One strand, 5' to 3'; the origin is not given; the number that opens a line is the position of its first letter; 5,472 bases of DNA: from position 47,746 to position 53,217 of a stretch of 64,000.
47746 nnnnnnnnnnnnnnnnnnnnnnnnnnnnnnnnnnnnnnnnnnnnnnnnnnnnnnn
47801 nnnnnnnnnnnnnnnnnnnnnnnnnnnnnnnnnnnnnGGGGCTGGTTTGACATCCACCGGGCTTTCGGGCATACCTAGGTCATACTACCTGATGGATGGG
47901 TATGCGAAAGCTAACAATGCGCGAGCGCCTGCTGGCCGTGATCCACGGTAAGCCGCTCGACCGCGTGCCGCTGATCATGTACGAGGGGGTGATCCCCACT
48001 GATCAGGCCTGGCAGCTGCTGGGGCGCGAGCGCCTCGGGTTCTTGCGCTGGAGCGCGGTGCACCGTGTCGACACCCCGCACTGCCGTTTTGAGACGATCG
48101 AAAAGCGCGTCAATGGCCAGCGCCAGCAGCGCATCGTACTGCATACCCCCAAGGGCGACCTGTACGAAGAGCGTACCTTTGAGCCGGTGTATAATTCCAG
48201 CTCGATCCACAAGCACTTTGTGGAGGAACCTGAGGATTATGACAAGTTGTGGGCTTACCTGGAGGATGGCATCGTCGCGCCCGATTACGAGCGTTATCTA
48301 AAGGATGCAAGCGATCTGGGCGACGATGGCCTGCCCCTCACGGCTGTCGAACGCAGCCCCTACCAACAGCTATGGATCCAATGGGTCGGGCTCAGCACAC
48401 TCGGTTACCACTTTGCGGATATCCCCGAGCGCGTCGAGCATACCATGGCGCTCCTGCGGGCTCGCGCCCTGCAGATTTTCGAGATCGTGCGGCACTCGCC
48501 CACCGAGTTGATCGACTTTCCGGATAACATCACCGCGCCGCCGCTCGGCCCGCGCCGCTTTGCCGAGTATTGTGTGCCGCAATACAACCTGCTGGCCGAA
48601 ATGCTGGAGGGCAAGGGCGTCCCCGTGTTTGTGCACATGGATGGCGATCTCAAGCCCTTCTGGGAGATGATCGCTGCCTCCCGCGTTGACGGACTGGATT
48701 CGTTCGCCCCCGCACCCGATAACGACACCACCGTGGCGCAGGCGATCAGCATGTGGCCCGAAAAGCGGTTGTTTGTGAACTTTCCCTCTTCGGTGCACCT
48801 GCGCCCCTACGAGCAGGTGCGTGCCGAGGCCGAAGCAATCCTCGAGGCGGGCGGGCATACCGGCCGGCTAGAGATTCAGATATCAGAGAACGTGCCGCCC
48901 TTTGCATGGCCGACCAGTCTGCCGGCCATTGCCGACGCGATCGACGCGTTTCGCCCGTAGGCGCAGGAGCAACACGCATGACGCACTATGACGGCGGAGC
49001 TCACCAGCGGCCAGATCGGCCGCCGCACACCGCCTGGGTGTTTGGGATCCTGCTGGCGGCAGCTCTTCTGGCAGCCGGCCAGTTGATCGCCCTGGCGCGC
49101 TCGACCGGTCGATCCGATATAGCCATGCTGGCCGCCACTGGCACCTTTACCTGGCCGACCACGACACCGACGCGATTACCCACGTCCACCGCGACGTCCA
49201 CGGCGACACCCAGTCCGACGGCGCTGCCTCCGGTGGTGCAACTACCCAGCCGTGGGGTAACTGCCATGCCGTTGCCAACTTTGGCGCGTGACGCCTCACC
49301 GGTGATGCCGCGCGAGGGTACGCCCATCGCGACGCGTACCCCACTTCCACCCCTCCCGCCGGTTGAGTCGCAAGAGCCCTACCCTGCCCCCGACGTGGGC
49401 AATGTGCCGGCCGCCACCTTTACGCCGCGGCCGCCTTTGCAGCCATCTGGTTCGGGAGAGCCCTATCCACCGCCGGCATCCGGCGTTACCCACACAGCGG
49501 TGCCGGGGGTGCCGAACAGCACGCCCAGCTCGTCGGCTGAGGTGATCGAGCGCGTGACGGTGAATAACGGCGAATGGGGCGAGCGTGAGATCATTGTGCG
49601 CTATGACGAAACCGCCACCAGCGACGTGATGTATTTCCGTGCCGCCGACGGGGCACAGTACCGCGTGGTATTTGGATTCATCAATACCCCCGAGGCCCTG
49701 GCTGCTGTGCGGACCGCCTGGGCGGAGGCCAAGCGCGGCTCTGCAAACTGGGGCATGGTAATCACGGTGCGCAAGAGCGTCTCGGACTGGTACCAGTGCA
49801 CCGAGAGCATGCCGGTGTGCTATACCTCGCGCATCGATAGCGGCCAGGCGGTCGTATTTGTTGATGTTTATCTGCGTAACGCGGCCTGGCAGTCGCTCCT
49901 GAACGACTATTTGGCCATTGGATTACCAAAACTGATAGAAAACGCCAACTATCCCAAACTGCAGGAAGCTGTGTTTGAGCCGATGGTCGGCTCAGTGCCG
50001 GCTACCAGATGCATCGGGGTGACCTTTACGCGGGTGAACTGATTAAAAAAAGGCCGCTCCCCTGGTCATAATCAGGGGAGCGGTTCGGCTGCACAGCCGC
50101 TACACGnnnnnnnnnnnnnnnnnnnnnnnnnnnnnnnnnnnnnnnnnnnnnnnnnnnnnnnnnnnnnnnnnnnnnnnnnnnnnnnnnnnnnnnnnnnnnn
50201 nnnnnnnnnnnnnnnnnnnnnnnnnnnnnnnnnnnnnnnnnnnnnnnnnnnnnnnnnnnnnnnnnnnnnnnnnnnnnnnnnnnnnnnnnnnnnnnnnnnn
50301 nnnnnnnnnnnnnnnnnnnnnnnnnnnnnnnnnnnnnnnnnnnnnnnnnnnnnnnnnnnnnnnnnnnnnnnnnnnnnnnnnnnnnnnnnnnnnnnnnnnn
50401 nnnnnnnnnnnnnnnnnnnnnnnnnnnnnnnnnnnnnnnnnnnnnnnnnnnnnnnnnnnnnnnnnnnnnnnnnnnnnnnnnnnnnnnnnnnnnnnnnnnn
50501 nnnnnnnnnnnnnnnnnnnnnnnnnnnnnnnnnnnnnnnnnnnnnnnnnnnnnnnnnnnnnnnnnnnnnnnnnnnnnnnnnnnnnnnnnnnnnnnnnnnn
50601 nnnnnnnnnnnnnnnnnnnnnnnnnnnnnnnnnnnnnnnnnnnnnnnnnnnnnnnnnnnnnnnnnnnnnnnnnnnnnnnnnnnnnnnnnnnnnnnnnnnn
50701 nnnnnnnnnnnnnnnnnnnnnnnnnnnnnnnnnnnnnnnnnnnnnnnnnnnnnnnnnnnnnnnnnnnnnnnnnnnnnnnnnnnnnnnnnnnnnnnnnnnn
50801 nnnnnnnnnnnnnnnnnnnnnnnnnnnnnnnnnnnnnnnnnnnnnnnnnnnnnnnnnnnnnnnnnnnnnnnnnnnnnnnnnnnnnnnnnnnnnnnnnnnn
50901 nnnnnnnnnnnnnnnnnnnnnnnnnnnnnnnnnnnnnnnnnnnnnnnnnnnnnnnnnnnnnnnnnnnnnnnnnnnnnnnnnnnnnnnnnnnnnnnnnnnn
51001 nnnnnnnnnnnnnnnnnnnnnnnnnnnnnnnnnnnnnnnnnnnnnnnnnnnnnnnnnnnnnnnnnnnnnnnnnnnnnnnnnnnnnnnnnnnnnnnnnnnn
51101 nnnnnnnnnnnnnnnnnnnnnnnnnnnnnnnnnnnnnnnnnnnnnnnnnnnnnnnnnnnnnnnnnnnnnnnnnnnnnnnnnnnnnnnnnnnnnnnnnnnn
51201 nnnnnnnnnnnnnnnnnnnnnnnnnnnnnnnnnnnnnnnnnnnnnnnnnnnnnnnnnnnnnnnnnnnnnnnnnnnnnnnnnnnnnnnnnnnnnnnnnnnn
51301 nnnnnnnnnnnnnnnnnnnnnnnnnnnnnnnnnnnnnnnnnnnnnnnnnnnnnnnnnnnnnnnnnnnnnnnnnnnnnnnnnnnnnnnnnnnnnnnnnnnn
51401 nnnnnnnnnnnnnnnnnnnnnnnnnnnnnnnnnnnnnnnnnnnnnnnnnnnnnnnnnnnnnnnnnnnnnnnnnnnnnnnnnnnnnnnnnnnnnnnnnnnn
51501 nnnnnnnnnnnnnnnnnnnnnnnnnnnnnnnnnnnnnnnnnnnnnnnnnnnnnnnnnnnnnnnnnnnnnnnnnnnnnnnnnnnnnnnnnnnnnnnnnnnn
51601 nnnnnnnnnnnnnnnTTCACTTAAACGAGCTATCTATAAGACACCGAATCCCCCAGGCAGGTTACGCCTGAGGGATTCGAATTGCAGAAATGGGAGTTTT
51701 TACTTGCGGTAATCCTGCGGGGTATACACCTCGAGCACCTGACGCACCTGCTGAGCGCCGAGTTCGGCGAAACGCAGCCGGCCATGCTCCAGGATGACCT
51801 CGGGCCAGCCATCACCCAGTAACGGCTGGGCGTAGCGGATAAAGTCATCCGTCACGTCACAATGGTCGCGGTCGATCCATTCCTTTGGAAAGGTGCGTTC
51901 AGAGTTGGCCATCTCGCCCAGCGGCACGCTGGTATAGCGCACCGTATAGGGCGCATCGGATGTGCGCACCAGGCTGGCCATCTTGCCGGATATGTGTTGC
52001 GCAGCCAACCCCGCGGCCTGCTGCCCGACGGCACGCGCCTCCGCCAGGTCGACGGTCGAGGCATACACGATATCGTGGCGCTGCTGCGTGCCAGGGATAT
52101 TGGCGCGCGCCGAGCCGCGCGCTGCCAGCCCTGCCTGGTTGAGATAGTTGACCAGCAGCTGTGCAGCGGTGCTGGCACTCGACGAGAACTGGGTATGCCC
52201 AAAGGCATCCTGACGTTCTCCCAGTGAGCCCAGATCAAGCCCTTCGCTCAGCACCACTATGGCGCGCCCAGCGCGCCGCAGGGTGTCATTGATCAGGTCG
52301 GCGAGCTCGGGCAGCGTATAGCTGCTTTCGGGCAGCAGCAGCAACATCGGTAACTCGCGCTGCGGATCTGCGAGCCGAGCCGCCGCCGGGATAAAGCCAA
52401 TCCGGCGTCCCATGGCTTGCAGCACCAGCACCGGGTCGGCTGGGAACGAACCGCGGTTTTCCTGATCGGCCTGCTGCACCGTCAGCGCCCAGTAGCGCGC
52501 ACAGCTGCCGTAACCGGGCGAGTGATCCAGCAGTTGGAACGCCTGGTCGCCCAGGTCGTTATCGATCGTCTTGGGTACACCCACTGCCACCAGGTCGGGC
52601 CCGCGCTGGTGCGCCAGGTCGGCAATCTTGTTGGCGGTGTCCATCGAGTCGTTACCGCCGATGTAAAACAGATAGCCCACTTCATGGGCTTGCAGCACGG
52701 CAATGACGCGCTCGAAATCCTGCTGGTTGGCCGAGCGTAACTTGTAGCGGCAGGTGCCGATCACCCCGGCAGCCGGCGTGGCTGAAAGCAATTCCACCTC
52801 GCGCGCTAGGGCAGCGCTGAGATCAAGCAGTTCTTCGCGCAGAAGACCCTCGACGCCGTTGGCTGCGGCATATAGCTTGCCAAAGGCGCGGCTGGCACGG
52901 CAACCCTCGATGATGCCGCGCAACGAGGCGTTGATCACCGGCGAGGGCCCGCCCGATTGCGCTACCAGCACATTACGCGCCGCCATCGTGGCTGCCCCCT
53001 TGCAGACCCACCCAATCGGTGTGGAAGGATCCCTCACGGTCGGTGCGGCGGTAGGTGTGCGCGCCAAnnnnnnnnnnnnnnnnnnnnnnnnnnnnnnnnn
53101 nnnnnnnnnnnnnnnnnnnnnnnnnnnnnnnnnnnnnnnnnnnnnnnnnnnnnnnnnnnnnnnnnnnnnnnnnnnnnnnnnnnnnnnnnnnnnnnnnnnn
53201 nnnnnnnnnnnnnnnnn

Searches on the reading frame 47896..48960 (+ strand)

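Call 9: search_protein_families(library=pfam, proteins=[window:47896-48960:+])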
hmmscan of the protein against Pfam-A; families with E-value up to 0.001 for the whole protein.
window:47896-48960:+ (354 aa): 1 family
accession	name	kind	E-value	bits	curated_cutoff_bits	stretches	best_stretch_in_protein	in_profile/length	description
PF01208.23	URO-D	-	2.3e-10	40.5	23.9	1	205-325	201-319/346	Uroporphyrinogen decarboxylase (URO-D)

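Call 83: search_protein_families(library=ncbifam, proteins=[window:47896-48960:+], max_evalue=1e-10)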
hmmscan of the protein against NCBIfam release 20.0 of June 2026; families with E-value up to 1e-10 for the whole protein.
window:47896-48960:+ (354 aa): 0 families

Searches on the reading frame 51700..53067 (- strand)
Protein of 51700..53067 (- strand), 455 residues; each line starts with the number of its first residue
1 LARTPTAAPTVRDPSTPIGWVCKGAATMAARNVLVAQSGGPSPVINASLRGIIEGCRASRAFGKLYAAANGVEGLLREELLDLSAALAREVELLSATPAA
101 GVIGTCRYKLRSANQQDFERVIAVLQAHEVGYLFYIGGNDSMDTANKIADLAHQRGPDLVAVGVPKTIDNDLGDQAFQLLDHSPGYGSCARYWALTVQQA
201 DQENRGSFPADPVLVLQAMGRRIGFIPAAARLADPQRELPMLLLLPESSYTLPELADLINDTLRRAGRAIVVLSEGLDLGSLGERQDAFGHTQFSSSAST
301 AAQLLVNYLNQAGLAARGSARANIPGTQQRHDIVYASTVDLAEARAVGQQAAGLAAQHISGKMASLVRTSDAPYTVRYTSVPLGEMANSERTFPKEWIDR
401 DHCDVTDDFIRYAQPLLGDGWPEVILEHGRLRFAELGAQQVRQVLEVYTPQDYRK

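Call 3: search_protein_families(library=pfam, proteins=[window:51700-53067:-])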
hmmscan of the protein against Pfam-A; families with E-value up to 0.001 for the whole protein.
window:51700-53067:- (455 aa): 1 family
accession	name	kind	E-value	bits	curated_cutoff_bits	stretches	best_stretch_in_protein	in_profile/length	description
PF00365.25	PFK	-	5.4e-37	128.1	30.9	1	32-332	1-256/277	Phosphofructokinase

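Call 83: search_protein_families(library=ncbifam, proteins=[window:51700-52986:-], max_evalue=1e-10)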
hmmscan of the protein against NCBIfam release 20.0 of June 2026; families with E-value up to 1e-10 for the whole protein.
window:51700-52986:- (428 aa): 10 families
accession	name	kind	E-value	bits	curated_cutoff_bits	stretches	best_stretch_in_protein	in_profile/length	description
NF010675.0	PRK14072.1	subfamily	5.5e-107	358.1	273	1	1-417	1-412/416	diphosphate--fructose-6-phosphate 1-phosphotransferase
NF005301.0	PRK06830.1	equivalog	1.4e-25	89.7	400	1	8-286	86-353/445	ATP-dependent 6-phosphofructokinase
NF002872.1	PRK03202.1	subfamily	1.4e-23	83.4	253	1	8-372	5-316/323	ATP-dependent 6-phosphofructokinase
TIGR02483.1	PFK_mixed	subfamily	3.7e-23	82.1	430.55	1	8-339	4-311/325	phosphofructokinase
NF005482.0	PRK07085.1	subfamily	1.5e-19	70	446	1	4-167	74-229/558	diphosphate--fructose-6-phosphate 1-phosphotransferase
TIGR02477.1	PFKA_PPi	equivalog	1.6e-16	59.9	587.95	1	5-164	69-220/539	diphosphate--fructose-6-phosphate 1-phosphotransferase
NF010674.0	PRK14071.1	equivalog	2.1e-14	53.2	544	1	4-338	5-320/360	ATP-dependent 6-phosphofructokinase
TIGR02482.1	PFKA_ATP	equivalog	3e-13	49.4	371.35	1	8-254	4-227/301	6-phosphofructokinase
NF041103.1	PFKA_PPi_Ttgales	equivalog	4e-13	49.2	550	1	10-145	5-133/407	diphosphate--fructose-6-phosphate 1-phosphotransferase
NF005121.0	PRK06555.1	equivalog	8.9e-13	47.7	395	1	1-204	1-207/404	pyrophosphate--fructose-6-phosphate 1-phosphotransferase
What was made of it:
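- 51700..52986 (-): Pyrophosphate-dependent 6-phosphofructokinase-type kinase, 428 aa. It is the last gene of the run. NCBIfam NF010675 scores 358 bits against a cut-off of 273 (call 83).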
